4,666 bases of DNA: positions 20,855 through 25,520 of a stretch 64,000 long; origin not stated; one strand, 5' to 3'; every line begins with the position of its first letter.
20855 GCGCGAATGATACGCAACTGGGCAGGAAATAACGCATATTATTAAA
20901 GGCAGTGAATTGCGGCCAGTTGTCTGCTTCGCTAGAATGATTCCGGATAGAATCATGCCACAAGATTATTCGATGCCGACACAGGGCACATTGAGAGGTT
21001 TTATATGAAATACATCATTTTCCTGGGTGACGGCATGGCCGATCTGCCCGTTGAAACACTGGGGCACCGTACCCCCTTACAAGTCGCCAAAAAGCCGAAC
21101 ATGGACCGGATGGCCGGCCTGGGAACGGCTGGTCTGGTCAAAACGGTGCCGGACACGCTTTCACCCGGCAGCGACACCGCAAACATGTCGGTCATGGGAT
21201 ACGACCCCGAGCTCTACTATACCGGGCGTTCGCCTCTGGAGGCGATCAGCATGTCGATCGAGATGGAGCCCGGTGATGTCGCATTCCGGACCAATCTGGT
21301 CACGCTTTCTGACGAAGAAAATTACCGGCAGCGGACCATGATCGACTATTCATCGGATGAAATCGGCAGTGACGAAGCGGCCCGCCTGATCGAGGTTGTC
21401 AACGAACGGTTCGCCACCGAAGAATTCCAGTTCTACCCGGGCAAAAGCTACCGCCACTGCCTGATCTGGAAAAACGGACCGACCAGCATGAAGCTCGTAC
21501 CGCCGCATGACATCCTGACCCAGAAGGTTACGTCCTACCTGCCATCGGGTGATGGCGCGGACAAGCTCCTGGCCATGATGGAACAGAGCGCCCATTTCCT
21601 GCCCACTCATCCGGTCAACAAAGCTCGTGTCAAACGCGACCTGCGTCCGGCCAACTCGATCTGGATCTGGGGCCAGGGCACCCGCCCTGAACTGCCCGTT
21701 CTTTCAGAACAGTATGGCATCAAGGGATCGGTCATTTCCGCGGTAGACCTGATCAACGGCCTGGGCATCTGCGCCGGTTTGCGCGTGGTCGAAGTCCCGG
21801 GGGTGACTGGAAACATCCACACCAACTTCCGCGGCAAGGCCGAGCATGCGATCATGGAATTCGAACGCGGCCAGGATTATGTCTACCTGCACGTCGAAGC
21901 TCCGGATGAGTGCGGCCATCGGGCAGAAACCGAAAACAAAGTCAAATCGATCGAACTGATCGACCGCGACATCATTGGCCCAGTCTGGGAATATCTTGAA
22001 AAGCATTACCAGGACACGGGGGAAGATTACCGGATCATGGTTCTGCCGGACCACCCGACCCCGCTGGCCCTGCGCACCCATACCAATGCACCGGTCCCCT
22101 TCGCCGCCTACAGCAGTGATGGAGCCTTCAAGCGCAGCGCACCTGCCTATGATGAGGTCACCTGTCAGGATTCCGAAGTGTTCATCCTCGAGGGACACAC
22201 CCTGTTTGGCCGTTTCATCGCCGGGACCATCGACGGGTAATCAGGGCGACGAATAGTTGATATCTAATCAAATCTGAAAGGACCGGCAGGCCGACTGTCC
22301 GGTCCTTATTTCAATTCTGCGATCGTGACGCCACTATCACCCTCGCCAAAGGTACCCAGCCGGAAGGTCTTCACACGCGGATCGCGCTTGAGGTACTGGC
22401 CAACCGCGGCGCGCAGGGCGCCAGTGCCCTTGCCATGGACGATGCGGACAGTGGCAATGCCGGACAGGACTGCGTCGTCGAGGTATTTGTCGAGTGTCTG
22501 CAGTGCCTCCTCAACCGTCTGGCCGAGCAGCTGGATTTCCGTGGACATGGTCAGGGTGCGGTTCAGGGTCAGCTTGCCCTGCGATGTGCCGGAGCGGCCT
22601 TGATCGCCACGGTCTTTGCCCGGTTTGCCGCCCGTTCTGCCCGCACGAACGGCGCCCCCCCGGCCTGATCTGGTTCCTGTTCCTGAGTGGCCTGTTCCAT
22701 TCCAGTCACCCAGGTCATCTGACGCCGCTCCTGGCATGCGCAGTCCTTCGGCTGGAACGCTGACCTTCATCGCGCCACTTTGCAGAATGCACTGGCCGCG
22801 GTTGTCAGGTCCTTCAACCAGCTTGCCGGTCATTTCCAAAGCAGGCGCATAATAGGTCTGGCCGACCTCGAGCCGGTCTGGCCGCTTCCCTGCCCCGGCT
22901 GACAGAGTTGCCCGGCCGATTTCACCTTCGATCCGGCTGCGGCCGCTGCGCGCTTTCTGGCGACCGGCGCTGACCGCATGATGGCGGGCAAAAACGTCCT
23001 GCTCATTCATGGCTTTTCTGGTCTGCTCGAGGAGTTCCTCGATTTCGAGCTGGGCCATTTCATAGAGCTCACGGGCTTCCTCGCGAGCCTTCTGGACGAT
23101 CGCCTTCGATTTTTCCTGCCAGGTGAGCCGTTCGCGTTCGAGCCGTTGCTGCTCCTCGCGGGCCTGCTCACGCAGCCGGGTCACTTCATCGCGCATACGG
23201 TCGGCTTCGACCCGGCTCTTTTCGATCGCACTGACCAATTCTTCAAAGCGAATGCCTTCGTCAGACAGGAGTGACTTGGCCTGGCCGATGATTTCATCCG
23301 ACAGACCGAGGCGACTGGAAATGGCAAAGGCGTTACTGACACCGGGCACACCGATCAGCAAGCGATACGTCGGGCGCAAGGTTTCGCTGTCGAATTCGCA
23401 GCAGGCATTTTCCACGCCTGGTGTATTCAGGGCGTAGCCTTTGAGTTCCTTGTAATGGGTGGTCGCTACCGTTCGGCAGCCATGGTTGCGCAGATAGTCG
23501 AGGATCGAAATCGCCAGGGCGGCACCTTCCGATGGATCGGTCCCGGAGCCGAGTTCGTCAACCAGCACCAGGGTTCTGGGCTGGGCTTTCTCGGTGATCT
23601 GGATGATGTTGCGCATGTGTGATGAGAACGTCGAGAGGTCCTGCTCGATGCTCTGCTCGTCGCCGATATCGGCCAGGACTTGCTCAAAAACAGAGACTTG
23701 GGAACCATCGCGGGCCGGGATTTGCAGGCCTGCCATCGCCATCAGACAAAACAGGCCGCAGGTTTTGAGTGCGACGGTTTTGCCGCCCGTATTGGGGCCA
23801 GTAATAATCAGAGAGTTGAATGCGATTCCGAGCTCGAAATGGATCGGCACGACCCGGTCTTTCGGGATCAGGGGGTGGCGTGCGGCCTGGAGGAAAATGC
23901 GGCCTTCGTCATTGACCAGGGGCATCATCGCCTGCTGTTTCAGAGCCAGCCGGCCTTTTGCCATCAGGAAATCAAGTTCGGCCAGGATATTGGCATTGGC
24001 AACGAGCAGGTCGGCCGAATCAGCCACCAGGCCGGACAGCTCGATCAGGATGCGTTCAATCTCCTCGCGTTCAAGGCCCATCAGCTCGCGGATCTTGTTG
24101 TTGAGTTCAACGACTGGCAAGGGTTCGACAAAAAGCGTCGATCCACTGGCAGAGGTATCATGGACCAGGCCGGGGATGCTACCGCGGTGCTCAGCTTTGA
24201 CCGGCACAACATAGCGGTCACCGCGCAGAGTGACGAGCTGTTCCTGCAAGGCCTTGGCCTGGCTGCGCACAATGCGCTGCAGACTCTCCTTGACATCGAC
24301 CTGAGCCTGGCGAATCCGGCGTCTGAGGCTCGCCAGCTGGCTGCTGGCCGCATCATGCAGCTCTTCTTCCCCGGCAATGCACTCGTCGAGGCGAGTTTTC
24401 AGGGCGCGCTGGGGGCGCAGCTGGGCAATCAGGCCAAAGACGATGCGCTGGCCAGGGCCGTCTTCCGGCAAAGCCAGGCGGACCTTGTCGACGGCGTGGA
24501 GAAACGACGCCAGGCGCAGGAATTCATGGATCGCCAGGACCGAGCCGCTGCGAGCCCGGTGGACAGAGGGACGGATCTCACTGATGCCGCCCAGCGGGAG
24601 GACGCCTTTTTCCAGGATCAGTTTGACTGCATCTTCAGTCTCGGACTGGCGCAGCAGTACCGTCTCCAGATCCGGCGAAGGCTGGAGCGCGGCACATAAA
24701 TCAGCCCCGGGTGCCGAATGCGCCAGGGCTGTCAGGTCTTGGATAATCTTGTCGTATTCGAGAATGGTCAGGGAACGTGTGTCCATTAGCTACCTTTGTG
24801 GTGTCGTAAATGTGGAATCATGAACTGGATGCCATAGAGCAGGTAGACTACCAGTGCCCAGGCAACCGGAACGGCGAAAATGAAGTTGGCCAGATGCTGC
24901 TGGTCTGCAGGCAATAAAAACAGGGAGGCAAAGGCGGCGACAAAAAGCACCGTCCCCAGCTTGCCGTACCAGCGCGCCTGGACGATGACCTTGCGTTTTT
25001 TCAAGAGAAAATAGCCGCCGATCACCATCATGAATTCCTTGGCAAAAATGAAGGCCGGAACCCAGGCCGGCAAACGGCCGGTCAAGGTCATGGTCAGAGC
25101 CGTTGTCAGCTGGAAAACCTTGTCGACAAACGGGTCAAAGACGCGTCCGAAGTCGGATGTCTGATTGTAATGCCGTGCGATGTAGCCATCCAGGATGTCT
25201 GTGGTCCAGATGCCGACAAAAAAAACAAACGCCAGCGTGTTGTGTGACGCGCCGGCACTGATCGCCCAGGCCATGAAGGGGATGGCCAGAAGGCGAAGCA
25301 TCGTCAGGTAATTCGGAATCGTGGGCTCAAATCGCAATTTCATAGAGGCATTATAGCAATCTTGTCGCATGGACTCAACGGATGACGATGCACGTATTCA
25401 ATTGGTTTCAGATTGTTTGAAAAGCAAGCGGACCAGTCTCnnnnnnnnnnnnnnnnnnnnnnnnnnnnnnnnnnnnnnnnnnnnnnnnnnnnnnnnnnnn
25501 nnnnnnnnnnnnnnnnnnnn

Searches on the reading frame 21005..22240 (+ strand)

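Call 85: search_protein_families(library=pfam, proteins=[window:21005-22240:+], max_evalue=0.00001)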
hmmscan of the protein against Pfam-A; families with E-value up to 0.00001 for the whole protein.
window:21005-22240:+ (411 aa): 2 families
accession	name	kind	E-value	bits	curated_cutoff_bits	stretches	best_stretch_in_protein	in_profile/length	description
PF10143.14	PhosphMutase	-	1.3e-56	191.6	21.5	1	39-205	3-170/170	2,3-bisphosphoglycerate-independent phosphoglycerate mutase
PF01676.23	Metalloenzyme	-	2.8e-35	122.5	24.3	1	1-372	1-224/252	Metalloenzyme superfamily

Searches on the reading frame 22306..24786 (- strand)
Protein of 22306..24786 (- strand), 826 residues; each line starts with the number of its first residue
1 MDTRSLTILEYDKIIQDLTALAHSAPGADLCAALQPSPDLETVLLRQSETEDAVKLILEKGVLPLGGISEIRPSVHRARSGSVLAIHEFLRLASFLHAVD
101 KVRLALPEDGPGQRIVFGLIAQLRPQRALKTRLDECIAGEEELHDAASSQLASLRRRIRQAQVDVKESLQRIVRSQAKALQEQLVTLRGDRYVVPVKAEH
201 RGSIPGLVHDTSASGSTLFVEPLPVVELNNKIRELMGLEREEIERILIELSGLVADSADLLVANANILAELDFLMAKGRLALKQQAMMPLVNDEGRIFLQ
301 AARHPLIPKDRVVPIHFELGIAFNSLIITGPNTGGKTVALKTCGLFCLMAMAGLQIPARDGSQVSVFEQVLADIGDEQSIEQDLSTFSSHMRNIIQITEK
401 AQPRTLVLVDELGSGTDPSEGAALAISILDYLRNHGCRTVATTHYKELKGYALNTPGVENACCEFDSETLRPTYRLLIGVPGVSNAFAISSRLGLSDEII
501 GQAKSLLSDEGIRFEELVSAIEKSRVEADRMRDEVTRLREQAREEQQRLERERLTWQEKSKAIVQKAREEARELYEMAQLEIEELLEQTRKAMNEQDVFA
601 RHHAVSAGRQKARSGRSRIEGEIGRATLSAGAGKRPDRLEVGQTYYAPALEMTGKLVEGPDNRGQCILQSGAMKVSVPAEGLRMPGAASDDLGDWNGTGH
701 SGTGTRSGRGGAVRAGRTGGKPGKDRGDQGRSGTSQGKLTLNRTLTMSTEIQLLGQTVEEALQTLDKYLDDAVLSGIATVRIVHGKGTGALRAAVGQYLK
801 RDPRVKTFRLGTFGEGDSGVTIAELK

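Call 84: list_cluster_members(proteins=[window:22306-24786:-, window:34116-35093:-, window:30954-31778:-, window:25441-27243:-])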
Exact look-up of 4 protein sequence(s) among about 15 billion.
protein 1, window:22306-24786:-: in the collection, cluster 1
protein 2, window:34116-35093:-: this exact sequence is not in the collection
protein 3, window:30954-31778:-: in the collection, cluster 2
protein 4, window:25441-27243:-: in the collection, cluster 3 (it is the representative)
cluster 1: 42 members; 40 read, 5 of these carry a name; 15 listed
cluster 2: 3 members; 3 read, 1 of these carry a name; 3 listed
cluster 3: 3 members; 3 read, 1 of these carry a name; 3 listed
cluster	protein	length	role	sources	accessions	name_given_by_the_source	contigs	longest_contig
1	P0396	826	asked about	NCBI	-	-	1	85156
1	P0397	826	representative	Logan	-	-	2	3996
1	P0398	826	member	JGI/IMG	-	DNA mismatch repair protein MutS2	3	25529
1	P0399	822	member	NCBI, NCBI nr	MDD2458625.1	MAG: endonuclease MutS2 [Eubacteriales bacterium] | endonuclease MutS2 [Eubacteriales bacterium]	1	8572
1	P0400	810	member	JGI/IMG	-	DNA mismatch repair protein MutS2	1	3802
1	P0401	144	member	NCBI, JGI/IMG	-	DNA mismatch repair protein MutS2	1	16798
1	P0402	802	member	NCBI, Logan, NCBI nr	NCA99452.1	MAG: endonuclease MutS2 [Clostridia bacterium] | endonuclease MutS2 [Clostridia bacterium]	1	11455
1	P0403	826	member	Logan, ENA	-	-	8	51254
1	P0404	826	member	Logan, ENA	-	-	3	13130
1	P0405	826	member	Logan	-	-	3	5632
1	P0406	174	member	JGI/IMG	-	-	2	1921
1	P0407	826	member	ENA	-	-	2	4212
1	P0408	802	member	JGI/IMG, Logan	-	-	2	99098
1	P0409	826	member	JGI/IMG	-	-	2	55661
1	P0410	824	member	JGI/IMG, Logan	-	-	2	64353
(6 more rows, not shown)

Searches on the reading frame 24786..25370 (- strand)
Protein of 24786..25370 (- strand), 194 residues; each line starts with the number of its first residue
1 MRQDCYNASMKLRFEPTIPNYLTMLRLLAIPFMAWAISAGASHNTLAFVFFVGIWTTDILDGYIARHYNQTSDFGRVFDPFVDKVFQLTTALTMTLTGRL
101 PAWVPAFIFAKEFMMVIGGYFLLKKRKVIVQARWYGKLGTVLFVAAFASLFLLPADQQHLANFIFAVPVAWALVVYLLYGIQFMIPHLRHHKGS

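Call 7: search_protein_families(library=pfam, proteins=[window:24786-25370:-], max_evalue=0.01)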
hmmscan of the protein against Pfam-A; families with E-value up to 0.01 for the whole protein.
window:24786-25370:- (194 aa): 1 family
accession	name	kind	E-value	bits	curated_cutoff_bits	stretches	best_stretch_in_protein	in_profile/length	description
PF01066.26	CDP-OH_P_transf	-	2e-35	122.9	22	1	17-169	2-147/152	CDP-alcohol phosphatidyltransferase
